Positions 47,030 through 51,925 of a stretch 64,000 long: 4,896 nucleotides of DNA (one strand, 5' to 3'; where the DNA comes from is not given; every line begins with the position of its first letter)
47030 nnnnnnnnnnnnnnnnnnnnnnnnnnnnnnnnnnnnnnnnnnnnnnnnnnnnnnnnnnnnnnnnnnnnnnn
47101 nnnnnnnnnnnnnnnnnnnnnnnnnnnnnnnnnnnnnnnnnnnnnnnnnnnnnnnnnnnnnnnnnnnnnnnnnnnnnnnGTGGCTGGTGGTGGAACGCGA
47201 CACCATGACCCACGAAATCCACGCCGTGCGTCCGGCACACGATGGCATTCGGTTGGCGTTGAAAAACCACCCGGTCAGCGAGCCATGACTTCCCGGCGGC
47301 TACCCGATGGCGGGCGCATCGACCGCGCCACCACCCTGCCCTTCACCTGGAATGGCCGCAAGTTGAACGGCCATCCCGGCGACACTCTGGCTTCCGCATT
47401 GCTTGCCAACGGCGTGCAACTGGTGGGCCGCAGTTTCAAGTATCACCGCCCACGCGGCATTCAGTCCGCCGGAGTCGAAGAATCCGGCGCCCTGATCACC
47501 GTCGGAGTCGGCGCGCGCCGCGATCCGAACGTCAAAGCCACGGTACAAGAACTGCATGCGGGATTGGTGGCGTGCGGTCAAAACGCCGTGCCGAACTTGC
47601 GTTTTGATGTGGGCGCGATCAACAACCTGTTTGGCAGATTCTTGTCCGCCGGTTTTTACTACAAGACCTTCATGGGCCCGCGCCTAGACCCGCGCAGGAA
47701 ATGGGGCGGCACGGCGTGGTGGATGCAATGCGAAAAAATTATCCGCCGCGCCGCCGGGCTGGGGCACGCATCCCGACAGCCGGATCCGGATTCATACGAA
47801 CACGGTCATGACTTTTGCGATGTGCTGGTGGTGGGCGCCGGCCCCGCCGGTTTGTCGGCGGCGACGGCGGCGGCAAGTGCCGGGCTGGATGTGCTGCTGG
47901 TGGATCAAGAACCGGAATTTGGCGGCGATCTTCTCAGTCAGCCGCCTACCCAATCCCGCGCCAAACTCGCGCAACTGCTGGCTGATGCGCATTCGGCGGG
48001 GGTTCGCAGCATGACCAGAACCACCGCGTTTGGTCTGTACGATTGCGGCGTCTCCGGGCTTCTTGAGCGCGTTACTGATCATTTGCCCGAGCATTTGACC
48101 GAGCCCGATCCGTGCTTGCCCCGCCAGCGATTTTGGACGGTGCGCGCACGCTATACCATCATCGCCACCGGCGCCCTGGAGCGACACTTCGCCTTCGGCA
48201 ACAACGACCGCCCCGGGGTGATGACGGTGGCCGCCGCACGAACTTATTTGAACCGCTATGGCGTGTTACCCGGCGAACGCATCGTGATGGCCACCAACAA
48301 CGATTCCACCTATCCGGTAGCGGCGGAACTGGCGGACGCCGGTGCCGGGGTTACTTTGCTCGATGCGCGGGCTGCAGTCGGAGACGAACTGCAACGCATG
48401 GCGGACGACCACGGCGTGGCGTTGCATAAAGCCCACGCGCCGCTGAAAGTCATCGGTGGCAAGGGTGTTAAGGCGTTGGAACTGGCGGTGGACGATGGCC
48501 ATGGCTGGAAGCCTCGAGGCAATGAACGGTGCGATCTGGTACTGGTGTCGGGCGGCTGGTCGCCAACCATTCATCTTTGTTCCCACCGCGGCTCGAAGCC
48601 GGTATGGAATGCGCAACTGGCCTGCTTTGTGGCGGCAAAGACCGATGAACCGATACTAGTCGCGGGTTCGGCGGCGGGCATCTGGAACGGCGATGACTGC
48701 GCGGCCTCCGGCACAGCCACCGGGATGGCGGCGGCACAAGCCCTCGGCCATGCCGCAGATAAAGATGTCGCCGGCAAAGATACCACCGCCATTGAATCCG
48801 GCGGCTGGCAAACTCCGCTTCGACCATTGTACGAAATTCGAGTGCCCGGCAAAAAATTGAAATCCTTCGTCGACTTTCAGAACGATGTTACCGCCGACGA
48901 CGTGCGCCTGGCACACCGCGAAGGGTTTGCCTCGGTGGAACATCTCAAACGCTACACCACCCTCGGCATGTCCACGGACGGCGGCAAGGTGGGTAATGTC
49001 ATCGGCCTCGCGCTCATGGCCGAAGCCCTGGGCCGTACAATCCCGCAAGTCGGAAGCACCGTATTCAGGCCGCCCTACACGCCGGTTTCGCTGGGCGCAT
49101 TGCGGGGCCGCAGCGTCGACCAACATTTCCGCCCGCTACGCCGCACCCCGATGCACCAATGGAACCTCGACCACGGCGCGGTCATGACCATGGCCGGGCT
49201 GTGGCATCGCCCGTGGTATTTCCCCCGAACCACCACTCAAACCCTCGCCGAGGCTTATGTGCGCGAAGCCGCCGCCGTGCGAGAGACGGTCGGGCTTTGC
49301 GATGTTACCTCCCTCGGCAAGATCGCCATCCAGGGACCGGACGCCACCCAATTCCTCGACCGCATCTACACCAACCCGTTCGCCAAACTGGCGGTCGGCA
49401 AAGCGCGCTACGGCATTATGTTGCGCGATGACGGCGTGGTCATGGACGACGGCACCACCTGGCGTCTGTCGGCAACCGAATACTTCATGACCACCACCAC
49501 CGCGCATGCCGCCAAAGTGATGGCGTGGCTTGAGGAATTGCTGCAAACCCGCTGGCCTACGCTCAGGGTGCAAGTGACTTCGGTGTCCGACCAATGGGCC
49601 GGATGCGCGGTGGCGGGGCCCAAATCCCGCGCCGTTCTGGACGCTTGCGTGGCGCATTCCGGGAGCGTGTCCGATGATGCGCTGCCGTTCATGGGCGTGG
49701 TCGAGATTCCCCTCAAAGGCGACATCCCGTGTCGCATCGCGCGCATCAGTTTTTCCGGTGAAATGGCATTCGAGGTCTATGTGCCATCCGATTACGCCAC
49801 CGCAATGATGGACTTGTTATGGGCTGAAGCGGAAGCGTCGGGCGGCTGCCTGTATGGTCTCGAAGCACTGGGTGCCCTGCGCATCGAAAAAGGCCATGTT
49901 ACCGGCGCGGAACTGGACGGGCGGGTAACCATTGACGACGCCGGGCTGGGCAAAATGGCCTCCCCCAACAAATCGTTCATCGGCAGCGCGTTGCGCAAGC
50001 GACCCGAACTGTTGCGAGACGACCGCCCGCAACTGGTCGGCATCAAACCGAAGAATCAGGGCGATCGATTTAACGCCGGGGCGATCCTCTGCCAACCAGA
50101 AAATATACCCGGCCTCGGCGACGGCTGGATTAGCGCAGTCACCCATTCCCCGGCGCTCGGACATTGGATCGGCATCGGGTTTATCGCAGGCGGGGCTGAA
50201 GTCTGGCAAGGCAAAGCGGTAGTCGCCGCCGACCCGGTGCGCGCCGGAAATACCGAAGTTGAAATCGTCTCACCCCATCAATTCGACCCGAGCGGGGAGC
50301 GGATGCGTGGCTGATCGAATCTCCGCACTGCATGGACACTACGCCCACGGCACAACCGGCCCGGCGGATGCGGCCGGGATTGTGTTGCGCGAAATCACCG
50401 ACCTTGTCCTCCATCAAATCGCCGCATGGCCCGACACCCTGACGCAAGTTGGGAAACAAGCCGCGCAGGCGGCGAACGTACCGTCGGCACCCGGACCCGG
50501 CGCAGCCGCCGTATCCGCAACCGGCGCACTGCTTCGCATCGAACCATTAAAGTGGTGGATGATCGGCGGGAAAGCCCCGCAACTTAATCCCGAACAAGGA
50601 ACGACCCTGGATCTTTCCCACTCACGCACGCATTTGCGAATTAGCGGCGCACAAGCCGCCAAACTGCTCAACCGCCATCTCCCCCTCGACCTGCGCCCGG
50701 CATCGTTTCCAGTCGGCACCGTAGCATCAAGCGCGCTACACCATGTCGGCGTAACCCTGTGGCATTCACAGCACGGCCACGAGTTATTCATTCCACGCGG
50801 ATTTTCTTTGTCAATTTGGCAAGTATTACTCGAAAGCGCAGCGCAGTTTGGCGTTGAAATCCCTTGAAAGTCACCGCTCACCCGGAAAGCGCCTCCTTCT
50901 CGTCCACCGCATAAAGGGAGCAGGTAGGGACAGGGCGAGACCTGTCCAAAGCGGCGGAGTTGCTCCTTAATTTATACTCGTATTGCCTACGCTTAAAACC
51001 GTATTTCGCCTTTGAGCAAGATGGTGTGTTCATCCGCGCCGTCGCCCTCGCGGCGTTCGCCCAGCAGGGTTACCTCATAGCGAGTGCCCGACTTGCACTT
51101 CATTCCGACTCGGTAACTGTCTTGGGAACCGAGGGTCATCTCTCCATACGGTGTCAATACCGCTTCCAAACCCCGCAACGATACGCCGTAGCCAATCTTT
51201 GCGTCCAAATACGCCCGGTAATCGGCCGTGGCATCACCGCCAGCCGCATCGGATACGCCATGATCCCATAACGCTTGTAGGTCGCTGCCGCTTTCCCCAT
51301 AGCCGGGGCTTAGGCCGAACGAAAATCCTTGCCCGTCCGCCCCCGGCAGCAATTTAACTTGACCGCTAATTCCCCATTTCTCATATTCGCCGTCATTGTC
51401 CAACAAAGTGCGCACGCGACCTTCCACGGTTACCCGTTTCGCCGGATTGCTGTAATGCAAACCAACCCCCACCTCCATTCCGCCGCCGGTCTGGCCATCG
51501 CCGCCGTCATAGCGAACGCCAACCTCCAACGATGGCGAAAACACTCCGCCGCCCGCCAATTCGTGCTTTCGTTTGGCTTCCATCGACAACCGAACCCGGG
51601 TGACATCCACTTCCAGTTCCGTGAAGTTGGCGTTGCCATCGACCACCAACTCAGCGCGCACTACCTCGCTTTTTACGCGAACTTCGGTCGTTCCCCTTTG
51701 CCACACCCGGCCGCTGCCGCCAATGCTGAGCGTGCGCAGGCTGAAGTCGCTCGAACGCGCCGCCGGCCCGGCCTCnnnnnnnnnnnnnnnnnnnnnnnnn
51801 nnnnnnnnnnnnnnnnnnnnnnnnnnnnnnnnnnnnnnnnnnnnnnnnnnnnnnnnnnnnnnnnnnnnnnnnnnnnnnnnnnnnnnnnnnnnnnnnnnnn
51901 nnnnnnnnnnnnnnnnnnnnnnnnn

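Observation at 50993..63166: Giant autotransporter whose passenger is built from Ig-like/Calx-beta/PKD modules instead of a beta-helix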

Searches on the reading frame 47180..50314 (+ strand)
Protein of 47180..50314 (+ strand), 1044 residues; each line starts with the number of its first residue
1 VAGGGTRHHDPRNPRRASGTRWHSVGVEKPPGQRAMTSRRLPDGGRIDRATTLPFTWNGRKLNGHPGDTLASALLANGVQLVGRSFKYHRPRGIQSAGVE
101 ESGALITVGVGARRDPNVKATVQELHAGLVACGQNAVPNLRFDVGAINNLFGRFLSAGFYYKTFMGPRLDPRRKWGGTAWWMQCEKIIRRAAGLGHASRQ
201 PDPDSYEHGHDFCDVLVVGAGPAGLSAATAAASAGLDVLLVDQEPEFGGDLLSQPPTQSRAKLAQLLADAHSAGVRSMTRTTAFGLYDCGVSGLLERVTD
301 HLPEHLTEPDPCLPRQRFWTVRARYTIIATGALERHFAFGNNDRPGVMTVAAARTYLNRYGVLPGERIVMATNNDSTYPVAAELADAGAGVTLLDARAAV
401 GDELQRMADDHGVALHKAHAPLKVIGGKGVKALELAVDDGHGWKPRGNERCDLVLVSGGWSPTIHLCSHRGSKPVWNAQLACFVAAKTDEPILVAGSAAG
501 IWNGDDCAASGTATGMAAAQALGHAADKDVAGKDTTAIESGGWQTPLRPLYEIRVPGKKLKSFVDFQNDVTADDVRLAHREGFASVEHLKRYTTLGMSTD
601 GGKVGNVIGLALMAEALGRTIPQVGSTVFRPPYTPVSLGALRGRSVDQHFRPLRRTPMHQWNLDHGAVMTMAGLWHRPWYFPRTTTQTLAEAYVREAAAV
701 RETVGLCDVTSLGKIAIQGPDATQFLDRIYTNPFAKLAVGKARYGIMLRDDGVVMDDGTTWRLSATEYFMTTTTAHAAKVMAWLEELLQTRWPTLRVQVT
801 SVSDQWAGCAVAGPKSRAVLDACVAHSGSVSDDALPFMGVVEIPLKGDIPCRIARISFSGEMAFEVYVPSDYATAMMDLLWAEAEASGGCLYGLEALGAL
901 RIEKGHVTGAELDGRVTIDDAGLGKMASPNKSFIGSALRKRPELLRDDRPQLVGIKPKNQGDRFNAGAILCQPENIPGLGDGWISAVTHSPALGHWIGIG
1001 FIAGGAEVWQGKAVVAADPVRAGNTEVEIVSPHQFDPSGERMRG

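Call 12: search_protein_families(library=pfam, proteins=[window:47180-50314:+], max_evalue=0.001)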
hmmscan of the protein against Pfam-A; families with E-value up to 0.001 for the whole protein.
window:47180-50314:+ (1044 aa): 15 families
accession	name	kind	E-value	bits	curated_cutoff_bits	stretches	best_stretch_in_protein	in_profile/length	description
PF01571.26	GCV_T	-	1e-63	215.4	25.6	1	658-925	1-254/255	Aminomethyltransferase folate-binding domain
PF17806.6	SO_alpha_A3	-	2.8e-29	101.7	23.1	1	561-641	3-83/87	Sarcosine oxidase A3 domain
PF13510.11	Fer2_4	-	1.4e-20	73.5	22.8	1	52-135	3-81/82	2Fe-2S iron-sulfur cluster binding domain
PF07992.20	Pyr_redox_2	-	4.3e-13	49.8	26.1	1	214-471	2-248/291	Pyridine nucleotide-disulphide oxidoreductase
PF00890.30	FAD_binding_2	-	2e-09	37.6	20.4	1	214-250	1-37/414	FAD binding domain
PF12831.13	FAD_oxidored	-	2.3e-09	37.5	27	1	214-254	1-41/416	FAD dependent oxidoreductase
PF13450.12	NAD_binding_8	-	7.7e-09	36.1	21.9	1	217-258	1-42/68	NAD(P)-binding Rossmann-like domain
PF01266.30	DAO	-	6.7e-07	29.6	27.9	1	214-249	1-37/353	FAD dependent oxidoreductase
PF13738.12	Pyr_redox_3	-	1.7e-06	27.9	30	0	216-244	1-30/305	Pyridine nucleotide-disulphide oxidoreductase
PF03486.20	HI0933_like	-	5e-06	26.6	50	1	214-250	2-38/244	HI0933-like protein Rossmann domain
PF01494.25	FAD_binding_3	-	1.5e-05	24.8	22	1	213-245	2-34/349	FAD binding domain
PF01134.28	GIDA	-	3.3e-05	23.6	22.1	1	214-246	1-33/391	Glucose inhibited division protein A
PF00070.33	Pyr_redox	-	4.2e-05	24.4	22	0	215-248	2-35/82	Pyridine nucleotide-disulphide oxidoreductase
PF01946.23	Thi4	-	0.00014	21.7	26.2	1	213-249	18-55/235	Thi4 family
PF01262.27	AlaDh_PNT_C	-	0.00076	19.4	23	0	213-246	29-62/214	Alanine dehydrogenase/PNT, C-terminal domain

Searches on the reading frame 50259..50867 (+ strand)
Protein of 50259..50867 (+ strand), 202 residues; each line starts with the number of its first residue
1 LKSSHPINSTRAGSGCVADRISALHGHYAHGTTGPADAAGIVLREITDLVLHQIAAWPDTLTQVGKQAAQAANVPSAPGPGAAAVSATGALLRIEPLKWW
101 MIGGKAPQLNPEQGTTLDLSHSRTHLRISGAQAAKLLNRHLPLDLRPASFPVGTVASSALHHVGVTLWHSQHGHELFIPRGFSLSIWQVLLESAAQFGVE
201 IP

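Call 12: search_protein_families(library=pfam, proteins=[window:50259-50867:+], max_evalue=0.001)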
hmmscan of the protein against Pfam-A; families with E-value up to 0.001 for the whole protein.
window:50259-50867:+ (202 aa): 2 families
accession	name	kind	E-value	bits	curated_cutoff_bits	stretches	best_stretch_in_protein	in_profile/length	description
PF04268.17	SoxG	-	7.8e-05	23.3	21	1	117-195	72-151/152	Sarcosine oxidase, gamma subunit family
PF01571.26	GCV_T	-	0.00019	21.2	25.6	1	111-199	126-217/255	Aminomethyltransferase folate-binding domain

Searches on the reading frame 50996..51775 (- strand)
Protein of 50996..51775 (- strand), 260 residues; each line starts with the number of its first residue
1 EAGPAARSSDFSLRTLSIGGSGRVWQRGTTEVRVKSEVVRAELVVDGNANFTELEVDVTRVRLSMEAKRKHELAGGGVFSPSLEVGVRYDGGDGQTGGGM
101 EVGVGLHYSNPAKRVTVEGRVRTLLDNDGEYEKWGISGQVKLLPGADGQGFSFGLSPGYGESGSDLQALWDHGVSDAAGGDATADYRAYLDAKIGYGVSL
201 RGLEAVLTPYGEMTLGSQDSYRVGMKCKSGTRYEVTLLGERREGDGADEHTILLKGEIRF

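Call 26: search_protein_families(library=pfam, proteins=[window:50996-51775:-], max_evalue=10)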
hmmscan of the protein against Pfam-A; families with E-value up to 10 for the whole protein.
window:50996-51775:- (260 aa): 1 family
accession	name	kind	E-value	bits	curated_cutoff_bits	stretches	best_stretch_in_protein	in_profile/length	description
PF22690.1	FAS_AT_central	-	0.084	13.4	25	1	40-84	38-83/84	Fatty acid synthase central AT domain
